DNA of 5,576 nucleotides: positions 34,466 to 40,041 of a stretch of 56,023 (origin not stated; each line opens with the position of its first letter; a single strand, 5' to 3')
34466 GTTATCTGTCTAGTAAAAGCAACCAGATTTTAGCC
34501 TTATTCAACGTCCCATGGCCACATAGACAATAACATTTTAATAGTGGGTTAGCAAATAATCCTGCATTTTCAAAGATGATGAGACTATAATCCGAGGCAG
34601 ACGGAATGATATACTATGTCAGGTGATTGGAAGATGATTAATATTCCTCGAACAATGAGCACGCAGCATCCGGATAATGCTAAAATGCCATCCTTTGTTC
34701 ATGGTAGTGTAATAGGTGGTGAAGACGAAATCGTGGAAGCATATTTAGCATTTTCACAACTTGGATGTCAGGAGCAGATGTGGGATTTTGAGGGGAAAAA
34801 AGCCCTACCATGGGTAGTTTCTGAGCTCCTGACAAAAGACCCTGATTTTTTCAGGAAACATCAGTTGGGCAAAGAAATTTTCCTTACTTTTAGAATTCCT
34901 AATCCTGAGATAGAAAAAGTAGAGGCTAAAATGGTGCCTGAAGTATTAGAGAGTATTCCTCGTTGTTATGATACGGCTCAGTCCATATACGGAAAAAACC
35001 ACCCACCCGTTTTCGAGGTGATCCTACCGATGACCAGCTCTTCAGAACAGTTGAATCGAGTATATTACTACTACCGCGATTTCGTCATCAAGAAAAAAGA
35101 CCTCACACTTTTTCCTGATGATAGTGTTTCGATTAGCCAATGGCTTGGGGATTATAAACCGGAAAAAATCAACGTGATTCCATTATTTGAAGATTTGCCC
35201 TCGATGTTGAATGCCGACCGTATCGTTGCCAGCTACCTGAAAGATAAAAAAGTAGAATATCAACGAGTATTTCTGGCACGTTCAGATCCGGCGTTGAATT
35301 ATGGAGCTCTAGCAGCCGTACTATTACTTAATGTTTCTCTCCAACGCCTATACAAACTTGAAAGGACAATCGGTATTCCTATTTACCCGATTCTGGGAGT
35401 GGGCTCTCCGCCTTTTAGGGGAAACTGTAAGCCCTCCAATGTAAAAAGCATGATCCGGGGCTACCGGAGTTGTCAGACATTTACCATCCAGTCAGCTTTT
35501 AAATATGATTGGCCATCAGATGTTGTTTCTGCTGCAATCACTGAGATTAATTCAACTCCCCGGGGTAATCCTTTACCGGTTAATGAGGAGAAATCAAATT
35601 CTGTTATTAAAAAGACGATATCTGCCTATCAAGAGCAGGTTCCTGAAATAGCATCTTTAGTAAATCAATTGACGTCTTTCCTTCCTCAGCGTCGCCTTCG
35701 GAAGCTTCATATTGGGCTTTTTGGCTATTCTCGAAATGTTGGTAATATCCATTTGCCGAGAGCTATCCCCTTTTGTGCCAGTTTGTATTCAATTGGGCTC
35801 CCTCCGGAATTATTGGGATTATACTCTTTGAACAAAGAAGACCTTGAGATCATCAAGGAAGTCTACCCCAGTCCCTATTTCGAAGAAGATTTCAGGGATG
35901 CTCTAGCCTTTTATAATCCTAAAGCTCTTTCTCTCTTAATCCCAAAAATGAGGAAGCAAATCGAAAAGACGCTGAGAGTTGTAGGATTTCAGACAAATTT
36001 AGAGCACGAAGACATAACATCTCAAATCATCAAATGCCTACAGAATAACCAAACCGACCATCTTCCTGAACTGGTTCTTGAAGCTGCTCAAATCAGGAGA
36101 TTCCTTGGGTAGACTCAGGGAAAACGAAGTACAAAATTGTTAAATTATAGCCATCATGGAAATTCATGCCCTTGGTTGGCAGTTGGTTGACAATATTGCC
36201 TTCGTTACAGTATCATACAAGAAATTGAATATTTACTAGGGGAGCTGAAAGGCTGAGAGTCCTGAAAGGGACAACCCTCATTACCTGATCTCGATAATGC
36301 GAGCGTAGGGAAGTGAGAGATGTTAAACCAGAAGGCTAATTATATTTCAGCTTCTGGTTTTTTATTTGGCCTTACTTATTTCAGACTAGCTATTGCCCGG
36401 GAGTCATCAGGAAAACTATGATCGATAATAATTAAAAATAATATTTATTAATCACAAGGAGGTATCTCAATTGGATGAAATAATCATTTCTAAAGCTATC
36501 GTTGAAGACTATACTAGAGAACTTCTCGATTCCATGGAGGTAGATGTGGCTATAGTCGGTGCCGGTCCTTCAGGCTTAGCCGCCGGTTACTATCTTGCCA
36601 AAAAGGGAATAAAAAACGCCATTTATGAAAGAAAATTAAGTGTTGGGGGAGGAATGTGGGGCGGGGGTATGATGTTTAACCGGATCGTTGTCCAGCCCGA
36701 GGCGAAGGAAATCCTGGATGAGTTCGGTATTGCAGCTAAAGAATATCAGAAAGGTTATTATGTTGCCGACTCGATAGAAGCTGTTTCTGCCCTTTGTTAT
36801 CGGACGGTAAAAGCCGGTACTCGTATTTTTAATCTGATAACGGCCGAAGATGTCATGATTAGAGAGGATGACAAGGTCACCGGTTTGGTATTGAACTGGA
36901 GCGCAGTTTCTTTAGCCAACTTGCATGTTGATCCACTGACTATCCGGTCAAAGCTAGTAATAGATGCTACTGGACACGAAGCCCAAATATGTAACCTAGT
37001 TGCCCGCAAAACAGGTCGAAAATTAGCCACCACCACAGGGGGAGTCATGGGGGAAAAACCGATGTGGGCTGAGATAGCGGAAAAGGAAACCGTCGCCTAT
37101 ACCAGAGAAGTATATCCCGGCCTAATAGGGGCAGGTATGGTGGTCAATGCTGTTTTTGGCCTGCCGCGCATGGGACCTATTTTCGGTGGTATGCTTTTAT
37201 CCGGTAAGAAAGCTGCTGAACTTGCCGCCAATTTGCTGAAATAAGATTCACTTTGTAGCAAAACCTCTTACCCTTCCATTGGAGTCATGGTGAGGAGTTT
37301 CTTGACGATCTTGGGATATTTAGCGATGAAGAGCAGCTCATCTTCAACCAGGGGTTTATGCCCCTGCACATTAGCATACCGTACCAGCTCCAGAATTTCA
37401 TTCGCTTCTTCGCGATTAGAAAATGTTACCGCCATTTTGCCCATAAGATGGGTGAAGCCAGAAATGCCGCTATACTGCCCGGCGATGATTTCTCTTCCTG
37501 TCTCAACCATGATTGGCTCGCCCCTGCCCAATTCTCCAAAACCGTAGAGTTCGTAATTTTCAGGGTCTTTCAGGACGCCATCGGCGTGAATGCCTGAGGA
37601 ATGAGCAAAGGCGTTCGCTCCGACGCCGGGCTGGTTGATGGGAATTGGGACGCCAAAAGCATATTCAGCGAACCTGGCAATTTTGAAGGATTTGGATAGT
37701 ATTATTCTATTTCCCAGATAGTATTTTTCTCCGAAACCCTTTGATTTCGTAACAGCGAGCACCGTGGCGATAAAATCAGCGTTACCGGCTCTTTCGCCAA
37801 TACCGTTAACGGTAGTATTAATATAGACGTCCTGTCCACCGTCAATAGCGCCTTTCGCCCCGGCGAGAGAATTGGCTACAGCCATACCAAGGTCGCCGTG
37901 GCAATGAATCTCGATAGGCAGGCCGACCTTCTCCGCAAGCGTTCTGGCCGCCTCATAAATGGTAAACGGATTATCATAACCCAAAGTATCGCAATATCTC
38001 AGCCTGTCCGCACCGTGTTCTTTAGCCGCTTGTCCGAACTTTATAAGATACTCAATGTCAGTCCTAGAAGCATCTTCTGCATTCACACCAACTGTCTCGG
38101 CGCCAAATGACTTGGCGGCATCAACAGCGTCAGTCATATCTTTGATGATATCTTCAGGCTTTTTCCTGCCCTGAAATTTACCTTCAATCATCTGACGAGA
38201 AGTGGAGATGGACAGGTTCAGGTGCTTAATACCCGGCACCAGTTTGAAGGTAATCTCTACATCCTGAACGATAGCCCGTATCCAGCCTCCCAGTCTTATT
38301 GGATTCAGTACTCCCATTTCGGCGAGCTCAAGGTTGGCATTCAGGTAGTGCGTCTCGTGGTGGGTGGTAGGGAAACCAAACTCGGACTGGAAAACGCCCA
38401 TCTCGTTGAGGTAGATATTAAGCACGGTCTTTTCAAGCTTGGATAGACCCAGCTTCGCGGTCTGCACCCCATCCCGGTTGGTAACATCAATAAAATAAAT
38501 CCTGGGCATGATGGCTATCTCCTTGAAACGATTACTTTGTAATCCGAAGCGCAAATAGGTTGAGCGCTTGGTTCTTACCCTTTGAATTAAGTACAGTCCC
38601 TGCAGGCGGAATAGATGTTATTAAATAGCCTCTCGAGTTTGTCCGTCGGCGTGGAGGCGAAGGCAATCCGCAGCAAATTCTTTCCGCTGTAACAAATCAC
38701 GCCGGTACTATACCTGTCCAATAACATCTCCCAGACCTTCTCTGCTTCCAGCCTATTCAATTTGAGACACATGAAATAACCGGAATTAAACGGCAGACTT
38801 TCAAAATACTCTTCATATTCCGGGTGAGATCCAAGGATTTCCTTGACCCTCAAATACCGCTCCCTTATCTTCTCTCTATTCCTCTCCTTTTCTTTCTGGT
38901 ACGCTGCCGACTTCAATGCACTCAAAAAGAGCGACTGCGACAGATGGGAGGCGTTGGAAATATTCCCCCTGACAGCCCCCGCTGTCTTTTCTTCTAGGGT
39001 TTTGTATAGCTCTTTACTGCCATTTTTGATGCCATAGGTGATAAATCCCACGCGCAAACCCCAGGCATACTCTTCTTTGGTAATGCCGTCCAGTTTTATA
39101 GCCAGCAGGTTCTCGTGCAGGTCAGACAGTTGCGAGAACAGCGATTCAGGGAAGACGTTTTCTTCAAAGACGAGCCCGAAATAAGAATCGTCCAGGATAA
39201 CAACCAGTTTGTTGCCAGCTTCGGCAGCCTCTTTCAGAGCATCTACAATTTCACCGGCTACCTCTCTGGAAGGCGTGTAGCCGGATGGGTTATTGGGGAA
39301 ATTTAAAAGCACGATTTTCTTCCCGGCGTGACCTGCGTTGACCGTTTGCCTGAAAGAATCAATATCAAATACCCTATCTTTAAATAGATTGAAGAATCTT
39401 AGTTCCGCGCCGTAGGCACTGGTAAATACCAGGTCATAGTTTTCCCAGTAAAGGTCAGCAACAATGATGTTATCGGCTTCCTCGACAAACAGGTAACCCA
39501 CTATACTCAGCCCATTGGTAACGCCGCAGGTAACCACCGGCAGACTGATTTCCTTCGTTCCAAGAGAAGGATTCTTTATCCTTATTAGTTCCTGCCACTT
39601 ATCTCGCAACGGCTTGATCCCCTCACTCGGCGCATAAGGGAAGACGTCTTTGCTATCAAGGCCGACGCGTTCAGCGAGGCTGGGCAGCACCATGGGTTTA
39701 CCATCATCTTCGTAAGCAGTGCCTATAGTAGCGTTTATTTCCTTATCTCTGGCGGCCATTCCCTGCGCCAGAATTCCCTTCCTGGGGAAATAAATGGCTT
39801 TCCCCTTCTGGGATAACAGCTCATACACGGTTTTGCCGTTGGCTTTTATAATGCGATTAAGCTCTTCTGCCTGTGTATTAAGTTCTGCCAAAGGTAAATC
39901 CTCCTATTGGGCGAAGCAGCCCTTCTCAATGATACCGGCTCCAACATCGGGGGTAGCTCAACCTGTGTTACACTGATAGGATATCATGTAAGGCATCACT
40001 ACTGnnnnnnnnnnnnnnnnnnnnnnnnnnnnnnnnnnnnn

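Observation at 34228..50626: A direct repeat of the 5' half of tRNA-Ser plus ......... arm-like repeats delimit a 16 kb segment; the polarity is unusual for tRNA-targeted integration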

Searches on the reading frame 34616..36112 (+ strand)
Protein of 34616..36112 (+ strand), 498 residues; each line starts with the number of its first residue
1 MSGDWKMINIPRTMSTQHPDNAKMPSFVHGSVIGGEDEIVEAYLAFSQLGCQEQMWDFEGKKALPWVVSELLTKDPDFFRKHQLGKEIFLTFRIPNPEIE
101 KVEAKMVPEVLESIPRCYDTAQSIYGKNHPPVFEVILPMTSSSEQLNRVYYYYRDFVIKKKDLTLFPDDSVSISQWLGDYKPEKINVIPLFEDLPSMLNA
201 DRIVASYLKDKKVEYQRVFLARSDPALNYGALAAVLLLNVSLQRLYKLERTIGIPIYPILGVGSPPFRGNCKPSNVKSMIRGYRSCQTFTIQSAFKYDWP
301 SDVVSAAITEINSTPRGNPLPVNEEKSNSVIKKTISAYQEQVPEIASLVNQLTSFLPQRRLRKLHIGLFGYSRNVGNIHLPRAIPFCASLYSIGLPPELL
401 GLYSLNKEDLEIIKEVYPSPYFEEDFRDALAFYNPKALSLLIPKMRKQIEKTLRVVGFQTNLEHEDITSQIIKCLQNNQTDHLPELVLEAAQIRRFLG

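Call 7: search_protein_families(library=pfam, proteins=[window:34616-36112:+])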
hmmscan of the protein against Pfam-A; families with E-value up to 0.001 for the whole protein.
window:34616-36112:+ (498 aa): 1 family
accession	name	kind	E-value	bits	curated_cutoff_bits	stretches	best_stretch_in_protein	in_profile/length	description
PF14010.12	PEPcase_2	-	1.3e-182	608.2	25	1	10-498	1-493/493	Phosphoenolpyruvate carboxylase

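Call 63: find_homologous_proteins(query=window:34616-36112:+, max_evalue=1e-40)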
Query window:34616-36112:+ (498 aa): 5928 proteins with E <= 1e-40 among 8000 candidates; the best 120 are listed.
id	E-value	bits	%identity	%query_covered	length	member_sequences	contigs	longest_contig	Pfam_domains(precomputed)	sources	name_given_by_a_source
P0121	0.0e+0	1137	100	100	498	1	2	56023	PF14010.13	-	-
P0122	2.4e-268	908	80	99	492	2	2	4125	PF14010.13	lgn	-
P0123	1.2e-264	896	81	95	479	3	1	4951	PF14010.13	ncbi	-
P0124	7.0e-260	881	77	98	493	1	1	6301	PF14010.13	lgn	-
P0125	7.4e-255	864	74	99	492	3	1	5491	PF14010.13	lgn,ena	-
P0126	1.3e-251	853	74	98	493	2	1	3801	PF14010.13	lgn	-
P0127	4.9e-251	851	73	98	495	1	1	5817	PF14010.13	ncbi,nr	ncbi:MAG: phosphoenolpyruvate carboxylase [Dehalococcoidia bacterium]|nr:phosphoenolpyruvate carboxy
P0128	4.9e-250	848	74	97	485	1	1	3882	PF14010.13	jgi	jgi:phosphoenolpyruvate carboxylase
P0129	1.0e-249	847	72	99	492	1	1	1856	PF14010.13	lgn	-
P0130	4.0e-249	845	73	98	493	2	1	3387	PF14010.13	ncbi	-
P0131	8.2e-249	844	73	99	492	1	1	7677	PF14010.13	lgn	-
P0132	1.0e-248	844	72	99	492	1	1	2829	PF14010.13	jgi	-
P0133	2.1e-247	839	72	98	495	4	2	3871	PF14010.13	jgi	jgi:phosphoenolpyruvate carboxylase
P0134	1.1e-246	837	72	98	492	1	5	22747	PF14010.13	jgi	jgi:phosphoenolpyruvate carboxylase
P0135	1.3e-245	833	73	97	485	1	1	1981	PF14010.13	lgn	-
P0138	4.5e-244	828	75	95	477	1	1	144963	PF14010.13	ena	-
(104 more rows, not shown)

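Call 64: find_encoding_contigs(protein=P0138, flank=10000, max_places=2)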
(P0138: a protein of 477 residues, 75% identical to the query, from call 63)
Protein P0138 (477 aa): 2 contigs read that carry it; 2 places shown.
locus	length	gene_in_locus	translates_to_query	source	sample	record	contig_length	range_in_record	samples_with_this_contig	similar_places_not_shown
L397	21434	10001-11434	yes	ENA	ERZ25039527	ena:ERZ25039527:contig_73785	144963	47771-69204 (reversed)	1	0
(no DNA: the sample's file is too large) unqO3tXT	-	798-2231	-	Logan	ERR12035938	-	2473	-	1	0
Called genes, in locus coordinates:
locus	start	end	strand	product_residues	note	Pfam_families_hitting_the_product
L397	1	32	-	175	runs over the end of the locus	PF00072:Response_reg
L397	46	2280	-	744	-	PF08448:PAS_4 (weak), PF13596:PAS_10, PF00512:HisKA (weak), PF02518:HATPase_c (weak)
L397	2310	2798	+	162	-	PF13551:HTH_29, PF13518:HTH_28 (faint), PF13565:HTH_32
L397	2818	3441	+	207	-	PF13358:DDE_3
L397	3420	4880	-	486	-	PF01339:CheB_methylest, PF03705:CheR_N, PF01739:CheR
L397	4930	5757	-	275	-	PF02518:HATPase_c, PF00072:Response_reg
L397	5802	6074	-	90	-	-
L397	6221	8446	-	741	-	PF14417:MEDS, PF08448:PAS_4, PF13426:PAS_9, PF00989:PAS, PF08448:PAS_4, PF13426:PAS_9, PF00989:PAS, PF08448:PAS_4, +8 more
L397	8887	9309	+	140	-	PF08735:DUF1786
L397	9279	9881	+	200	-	PF08735:DUF1786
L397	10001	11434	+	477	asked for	PF14010:PEPcase_2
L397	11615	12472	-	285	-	PF00072:Response_reg, PF00196:GerE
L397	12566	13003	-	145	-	-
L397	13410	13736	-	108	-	-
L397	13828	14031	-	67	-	-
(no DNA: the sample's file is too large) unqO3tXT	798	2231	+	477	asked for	PF14010:PEPcase_2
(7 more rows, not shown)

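Call 65: find_encoding_contigs(protein=P0123, flank=10000, max_places=2)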
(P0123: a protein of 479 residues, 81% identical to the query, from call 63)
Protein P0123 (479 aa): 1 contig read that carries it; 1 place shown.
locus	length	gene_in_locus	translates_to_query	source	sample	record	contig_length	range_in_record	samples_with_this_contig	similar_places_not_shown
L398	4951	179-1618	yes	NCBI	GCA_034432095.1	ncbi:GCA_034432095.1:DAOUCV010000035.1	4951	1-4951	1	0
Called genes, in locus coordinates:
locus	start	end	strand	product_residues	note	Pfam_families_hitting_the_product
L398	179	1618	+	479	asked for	PF14010:PEPcase_2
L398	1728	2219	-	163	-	PF01750:HycI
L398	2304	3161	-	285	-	PF00374:NiFeSe_Hases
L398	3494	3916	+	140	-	-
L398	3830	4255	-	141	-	PF13247:Fer4_11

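Call 66: find_encoding_contigs(protein=P0124, flank=10000, max_places=2)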
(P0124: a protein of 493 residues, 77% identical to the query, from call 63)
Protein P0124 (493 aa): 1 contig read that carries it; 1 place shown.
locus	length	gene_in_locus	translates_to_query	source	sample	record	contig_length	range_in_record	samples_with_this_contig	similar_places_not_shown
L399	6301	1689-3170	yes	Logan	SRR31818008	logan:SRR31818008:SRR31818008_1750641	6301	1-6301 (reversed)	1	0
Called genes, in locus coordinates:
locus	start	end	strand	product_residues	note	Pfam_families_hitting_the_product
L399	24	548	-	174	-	PF04893:Yip1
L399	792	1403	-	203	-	PF04893:Yip1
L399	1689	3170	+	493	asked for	PF14010:PEPcase_2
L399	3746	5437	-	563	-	-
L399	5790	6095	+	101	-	-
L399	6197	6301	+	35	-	?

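Call 71: find_encoding_contigs(protein=window:34616-36112:+, flank=10000, max_places=4)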
Protein window:34616-36112:+ (498 aa): 3 contigs read that carry it; 2 places shown.
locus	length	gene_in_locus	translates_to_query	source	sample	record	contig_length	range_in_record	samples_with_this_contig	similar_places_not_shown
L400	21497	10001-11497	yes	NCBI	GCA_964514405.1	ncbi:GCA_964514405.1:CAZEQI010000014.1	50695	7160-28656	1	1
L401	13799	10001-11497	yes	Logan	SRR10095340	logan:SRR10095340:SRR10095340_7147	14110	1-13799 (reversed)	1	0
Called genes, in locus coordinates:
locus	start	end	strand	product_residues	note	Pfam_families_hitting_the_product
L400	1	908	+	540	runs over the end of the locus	PF05496:RuvB_N (faint), PF13177:DNA_pol3_delta2, PF13604:AAA_30 (weak), PF00004:AAA, PF07728:AAA_5 (weak), PF13401:AAA_22 (weak), PF22608:DNAX_ATPase_lid, PF12169:DNA_pol3_gamma3, +1 more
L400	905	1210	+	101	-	PF02575:YbaB_DNA_bd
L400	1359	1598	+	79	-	PF01541:GIY-YIG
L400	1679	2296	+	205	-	PF21176:RecR_HhH, PF02132:RecR_ZnF (weak), PF01751:Toprim, PF13662:Toprim_4, PF21175:RecR_C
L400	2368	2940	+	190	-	PF01209:Ubie_methyltran, PF13489:Methyltransf_23 (faint), PF01135:PCMT (weak), PF13847:Methyltransf_31, PF08241:Methyltransf_11, PF08242:Methyltransf_12, PF13649:Methyltransf_25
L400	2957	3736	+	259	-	PF11967:RecO_N, PF02565:RecO_C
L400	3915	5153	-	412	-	PF02403:Seryl_tRNA_N, PF00587:tRNA-synt_2b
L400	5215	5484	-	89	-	-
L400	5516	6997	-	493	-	PF01336:tRNA_anti-codon, PF00152:tRNA-synt_2, PF01409:tRNA-synt_2d (faint)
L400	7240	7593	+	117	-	-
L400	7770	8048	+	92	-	-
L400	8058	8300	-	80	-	-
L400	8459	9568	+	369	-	PF07690:MFS_1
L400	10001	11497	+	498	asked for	PF14010:PEPcase_2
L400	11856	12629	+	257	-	PF01946:Thi4, PF00890:FAD_binding_2 (faint), PF01266:DAO (faint), PF01494:FAD_binding_3 (weak), PF07992:Pyr_redox_2 (weak), PF12831:FAD_oxidored, PF13450:NAD_binding_8 (weak)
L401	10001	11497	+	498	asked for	PF14010:PEPcase_2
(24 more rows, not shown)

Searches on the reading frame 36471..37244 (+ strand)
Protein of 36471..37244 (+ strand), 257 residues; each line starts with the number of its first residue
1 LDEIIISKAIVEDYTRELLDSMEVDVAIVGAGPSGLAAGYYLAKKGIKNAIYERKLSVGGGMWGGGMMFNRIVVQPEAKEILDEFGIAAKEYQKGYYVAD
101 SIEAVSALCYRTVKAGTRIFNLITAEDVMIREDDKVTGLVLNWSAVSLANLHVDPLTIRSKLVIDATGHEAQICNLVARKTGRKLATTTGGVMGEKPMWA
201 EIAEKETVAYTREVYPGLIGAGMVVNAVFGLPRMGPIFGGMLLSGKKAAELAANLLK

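Call 7: search_protein_families(library=pfam, proteins=[window:36471-37244:+])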
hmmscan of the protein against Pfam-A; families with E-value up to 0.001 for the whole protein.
window:36471-37244:+ (257 aa): 7 families
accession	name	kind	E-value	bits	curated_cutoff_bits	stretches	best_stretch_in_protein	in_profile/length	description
PF01946.23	Thi4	-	5.3e-86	288.1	26.2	1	7-238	1-235/235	Thi4 family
PF12831.13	FAD_oxidored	-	8e-09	35.7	27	1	25-169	1-146/416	FAD dependent oxidoreductase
PF13450.12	NAD_binding_8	-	1.6e-07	32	21.9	1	28-60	1-33/68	NAD(P)-binding Rossmann-like domain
PF07992.20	Pyr_redox_2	-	2.4e-07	30.9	26.1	1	25-179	2-119/291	Pyridine nucleotide-disulphide oxidoreductase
PF01266.30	DAO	-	4e-07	30.3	27.9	1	25-64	1-41/353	FAD dependent oxidoreductase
PF01494.25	FAD_binding_3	-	1.3e-06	28.4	22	1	23-56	1-34/349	FAD binding domain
PF00890.30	FAD_binding_2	-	1.8e-05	24.5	20.4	0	25-67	1-44/414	FAD binding domain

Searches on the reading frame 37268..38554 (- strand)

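Call 7: search_protein_families(library=pfam, proteins=[window:37268-38554:-])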
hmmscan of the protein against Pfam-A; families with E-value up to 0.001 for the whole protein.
window:37268-38554:- (428 aa): 2 families
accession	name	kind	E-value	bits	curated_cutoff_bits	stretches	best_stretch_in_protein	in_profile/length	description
PF00682.25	HMGL-like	-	3.6e-44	151.6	29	1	18-269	1-240/260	HMGL-like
PF22617.1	HCS_D2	-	5.4e-10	40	27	1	311-391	2-74/82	Homocitrate synthase post-HMGL domain-like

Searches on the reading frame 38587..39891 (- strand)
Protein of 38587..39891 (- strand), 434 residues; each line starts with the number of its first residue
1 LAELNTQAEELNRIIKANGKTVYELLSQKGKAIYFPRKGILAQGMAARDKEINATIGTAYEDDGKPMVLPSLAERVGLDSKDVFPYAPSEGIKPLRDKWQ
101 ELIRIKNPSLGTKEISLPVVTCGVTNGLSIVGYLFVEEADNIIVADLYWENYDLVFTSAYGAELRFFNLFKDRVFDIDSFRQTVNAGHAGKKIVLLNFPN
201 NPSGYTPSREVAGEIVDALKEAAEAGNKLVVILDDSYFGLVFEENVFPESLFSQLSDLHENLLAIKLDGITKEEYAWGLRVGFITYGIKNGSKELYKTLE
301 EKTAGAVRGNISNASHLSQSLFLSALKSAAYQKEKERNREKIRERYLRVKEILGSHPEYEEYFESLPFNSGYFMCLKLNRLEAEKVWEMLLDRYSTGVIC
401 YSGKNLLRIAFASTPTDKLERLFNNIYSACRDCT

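Call 7: search_protein_families(library=pfam, proteins=[window:38587-39891:-])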
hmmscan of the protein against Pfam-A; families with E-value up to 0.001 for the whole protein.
window:38587-39891:- (434 aa): 1 family
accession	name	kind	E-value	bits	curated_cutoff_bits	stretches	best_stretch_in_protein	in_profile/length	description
PF00155.27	Aminotran_1_2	-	7.8e-28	98.1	19.7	1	61-425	13-360/361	Aminotransferase class I and II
